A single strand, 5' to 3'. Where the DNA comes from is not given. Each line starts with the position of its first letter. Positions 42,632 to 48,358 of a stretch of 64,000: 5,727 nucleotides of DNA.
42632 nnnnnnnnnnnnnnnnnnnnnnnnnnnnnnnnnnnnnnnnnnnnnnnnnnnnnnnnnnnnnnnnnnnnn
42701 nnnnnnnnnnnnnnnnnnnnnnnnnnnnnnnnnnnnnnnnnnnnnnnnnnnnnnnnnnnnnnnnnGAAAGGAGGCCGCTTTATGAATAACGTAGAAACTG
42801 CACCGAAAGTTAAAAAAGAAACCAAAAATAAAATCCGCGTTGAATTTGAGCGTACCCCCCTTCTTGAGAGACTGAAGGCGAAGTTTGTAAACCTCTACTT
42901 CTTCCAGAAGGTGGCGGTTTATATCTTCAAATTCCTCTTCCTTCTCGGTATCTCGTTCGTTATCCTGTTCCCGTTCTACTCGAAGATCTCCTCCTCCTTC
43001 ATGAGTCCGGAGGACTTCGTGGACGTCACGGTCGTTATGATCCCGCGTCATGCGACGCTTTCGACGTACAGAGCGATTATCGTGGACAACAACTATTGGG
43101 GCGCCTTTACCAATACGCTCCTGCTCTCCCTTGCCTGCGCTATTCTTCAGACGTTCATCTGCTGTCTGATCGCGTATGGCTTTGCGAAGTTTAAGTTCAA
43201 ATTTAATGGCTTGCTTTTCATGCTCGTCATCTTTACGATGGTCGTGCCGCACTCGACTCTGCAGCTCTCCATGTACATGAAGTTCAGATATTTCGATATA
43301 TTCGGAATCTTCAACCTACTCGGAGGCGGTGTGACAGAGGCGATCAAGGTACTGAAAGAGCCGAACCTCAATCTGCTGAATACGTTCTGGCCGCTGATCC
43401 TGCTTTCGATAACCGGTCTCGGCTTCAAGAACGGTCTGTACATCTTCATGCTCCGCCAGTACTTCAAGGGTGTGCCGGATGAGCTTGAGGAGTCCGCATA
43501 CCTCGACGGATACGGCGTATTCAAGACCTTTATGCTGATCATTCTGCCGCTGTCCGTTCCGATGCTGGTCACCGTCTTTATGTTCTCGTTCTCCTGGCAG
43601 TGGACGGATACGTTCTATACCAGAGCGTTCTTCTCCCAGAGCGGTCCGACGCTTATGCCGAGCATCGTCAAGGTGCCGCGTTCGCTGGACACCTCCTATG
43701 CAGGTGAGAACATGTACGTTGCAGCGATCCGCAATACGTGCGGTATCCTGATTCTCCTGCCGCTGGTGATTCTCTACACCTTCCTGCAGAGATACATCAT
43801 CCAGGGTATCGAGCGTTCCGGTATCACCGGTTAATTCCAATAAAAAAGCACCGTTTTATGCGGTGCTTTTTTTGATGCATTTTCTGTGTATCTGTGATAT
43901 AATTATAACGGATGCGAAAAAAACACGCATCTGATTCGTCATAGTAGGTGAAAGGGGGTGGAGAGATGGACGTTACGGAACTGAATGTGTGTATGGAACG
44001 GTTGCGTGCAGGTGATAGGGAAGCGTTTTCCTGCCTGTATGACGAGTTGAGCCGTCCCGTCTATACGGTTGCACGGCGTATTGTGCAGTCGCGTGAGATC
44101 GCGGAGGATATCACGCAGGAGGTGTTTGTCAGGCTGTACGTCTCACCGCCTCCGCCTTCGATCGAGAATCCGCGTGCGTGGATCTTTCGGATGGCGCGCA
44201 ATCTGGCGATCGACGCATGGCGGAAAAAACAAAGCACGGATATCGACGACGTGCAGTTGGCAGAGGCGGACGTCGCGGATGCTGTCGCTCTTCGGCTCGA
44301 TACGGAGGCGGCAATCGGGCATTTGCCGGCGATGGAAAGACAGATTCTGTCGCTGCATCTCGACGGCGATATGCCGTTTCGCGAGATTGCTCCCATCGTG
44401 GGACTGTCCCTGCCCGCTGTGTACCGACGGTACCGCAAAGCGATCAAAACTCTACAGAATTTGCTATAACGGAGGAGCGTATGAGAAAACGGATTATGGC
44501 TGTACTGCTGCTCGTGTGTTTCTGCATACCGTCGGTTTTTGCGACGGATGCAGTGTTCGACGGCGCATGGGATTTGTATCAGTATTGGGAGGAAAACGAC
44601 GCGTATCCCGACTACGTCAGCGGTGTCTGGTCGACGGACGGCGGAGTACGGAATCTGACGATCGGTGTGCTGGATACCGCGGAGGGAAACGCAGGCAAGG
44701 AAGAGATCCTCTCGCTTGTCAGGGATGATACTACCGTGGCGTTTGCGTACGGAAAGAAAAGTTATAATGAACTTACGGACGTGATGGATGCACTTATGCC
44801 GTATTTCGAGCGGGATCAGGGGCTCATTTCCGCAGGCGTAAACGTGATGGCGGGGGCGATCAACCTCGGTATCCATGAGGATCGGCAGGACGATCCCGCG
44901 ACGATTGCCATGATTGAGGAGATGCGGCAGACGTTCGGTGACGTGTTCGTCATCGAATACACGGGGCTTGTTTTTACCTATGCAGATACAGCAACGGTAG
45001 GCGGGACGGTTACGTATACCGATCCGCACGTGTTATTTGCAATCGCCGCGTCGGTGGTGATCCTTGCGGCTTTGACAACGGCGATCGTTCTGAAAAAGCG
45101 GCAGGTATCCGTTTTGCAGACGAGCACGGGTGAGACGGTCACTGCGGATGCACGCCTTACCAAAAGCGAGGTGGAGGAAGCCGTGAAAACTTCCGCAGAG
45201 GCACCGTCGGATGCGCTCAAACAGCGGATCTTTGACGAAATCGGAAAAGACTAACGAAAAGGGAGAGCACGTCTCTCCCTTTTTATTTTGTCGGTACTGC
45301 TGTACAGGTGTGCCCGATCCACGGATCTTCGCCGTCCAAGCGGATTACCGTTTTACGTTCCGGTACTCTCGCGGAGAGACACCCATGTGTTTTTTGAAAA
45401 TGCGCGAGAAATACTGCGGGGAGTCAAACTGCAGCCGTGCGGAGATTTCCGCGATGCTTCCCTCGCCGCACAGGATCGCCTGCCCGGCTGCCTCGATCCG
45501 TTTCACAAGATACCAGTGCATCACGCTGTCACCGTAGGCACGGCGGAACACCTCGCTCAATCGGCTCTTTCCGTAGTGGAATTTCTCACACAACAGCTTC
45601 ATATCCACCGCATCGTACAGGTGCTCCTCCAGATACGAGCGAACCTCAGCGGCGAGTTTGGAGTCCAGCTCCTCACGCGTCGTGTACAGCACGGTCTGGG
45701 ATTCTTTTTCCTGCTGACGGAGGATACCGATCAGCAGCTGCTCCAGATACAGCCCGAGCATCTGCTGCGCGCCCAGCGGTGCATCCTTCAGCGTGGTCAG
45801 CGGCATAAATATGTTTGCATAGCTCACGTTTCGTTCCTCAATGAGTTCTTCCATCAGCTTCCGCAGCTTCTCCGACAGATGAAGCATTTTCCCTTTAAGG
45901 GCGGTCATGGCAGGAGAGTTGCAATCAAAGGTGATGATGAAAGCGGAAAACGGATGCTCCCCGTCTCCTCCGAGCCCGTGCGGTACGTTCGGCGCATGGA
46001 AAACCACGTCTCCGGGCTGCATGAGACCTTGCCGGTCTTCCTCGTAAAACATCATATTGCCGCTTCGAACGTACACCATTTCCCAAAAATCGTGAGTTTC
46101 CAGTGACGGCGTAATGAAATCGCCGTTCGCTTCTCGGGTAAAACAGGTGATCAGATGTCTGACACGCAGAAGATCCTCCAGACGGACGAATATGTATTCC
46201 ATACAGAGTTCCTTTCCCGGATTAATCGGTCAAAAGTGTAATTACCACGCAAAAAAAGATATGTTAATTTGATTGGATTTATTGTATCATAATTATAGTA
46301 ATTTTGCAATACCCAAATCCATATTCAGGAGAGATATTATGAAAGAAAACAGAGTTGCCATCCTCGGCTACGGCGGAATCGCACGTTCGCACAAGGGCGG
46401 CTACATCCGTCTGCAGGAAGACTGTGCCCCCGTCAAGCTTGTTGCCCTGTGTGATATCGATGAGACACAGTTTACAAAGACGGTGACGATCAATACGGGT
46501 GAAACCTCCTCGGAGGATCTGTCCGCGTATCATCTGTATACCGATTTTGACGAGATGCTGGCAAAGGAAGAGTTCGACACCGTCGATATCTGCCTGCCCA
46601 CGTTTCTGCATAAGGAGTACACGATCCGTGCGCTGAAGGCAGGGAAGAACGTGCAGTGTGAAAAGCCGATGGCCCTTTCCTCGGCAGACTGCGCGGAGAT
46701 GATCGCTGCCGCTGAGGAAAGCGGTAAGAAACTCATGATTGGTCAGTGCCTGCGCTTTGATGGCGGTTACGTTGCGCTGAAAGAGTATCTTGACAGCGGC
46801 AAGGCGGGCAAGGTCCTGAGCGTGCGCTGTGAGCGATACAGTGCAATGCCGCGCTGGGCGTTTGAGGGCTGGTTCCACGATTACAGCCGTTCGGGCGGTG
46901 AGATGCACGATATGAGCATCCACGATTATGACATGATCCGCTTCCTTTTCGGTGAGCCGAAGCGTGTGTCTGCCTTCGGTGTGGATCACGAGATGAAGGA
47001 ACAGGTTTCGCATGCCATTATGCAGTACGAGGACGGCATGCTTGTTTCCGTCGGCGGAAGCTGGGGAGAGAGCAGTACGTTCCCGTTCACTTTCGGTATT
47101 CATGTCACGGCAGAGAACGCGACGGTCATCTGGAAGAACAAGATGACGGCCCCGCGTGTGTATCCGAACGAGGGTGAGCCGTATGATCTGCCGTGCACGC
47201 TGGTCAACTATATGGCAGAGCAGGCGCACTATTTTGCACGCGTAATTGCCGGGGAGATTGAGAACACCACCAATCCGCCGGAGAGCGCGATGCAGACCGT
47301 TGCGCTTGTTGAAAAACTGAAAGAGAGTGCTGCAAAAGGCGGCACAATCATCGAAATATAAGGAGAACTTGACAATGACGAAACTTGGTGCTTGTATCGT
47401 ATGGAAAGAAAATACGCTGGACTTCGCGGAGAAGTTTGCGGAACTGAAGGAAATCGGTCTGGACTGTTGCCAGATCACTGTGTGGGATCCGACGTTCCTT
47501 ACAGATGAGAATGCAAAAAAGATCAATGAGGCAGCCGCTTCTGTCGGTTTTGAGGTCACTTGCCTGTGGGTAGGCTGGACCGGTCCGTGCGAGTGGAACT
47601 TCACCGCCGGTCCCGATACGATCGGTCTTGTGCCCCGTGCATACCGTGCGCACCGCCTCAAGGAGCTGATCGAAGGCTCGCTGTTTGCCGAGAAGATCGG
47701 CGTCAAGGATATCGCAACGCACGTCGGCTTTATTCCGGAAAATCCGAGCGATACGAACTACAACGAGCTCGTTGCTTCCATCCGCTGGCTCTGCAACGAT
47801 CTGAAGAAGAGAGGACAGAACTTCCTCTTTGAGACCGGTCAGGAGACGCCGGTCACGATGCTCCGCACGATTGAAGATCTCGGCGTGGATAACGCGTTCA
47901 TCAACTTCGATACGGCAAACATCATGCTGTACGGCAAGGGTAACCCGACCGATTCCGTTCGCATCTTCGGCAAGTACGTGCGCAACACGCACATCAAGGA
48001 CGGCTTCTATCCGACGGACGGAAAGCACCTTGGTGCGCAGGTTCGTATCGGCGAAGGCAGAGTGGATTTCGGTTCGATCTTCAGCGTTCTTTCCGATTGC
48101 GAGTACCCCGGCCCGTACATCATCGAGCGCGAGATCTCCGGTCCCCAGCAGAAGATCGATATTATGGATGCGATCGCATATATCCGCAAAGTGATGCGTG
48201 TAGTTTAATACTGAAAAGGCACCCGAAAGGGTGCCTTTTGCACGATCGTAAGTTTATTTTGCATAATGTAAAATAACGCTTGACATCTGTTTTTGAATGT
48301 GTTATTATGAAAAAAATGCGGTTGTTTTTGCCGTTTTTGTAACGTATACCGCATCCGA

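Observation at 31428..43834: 12.4 kb glycan-uptake operon of unusual composition: giant CBM-bearing SBP, two permease pairs, NHL-TPR-Yip1 membrane protein, DUF5696-like exoprotein, no ATPase and no recognisable glycosidase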

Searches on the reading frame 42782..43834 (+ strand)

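Call 3: search_protein_families(library=pfam, proteins=[window:42782-43834:+], max_evalue=0.01)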
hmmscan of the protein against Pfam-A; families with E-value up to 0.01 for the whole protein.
window:42782-43834:+ (350 aa): 1 family
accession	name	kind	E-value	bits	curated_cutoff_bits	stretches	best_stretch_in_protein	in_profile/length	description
PF00528.27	BPD_transp_1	-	1.5e-13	51.3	26.4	1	131-344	5-183/184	Binding-protein-dependent transport system inner membrane component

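Call 4: search_protein_families(library=ncbifam, proteins=[window:42782-43834:+], max_evalue=0.01)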
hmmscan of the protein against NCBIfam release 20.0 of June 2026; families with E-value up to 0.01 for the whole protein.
window:42782-43834:+ (350 aa): 13 families
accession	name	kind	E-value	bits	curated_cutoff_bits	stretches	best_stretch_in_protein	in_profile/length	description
NF040932.1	ABC_arch_GlcU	equivalog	6.4e-15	55.5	340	2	195-345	126-266/272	glucose ABC transporter permease GlcU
NF008231.0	PRK10998.1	equivalog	1.3e-14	54.5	261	1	109-348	85-294/296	maltose ABC transporter permease MalG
NF008210.0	PRK10973.1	equivalog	4.4e-14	52.8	297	1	218-343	156-276/281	sn-glycerol-3-phosphate ABC transporter permease UgpE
TIGR01581.1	Mo_ABC_porter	hypoth_equivalog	8.9e-10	38.4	210.3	1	219-271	117-169/225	ABC transporter permease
NF040839.1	tungstate_WtpB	equivalog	1.7e-08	34.4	340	1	79-271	16-191/251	tungstate ABC transporter permease WtpB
NF007044.0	PRK09497.1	equivalog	3.4e-05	23.5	348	1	46-269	13-214/285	spermidine/putrescine ABC transporter permease PotB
TIGR03262.1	PhnU2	equivalog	4.5e-05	22.3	593.25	1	91-272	316-476/546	putative 2-aminoethylphosphonate ABC transporter permease subunit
TIGR02141.1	modB_ABC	equivalog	4.7e-05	23.1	182.6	1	112-271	3-146/208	molybdate ABC transporter permease subunit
NF007047.0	PRK09500.1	equivalog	0.00012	21.8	326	1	90-185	41-137/257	spermidine/putrescine ABC transporter permease PotC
TIGR02139.1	permease_CysT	equivalog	0.00013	21.6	246.1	0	228-271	155-198/265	sulfate ABC transporter permease subunit CysT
NF006939.0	PRK09421.1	equivalog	0.00031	20.2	262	1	102-273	5-161/230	molybdate ABC transporter permease subunit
TIGR00969.1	3a0106s02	subfamily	0.0036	16.8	240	0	85-159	39-113/272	sulfate ABC transporter permease subunit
NF007889.0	PRK10592.1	equivalog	0.0059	16.2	476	1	233-298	168-232/281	putrescine ABC transporter permease PotI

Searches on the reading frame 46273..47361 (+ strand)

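Call 7: search_protein_families(library=pfam, proteins=[window:46273-47361:+], max_evalue=0.001)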
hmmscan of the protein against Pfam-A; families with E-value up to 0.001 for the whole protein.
window:46273-47361:+ (362 aa): 3 families
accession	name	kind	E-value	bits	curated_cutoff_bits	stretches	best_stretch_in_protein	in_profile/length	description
PF01408.29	GFO_IDH_MocA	-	4.8e-25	89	24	1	27-157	2-119/120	Oxidoreductase family, NAD-binding Rossmann fold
PF22725.1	GFO_IDH_MocA_C3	-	1.9e-20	73.6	27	1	166-278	1-118/124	GFO/IDH/MocA C-terminal domain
PF02894.22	GFO_IDH_MocA_C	-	8e-13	49.1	22.9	1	170-357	1-214/218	Oxidoreductase family, C-terminal alpha/beta domain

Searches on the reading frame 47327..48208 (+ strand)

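Call 7: search_protein_families(library=pfam, proteins=[window:47327-48208:+], max_evalue=0.001)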
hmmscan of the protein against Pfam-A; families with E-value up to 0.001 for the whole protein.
window:47327-48208:+ (293 aa): 1 family
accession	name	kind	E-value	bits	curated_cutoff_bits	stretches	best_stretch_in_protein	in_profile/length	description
PF01261.30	AP_endonuc_2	-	1.9e-25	90.4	31.1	1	37-287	1-247/249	Xylose isomerase-like TIM barrel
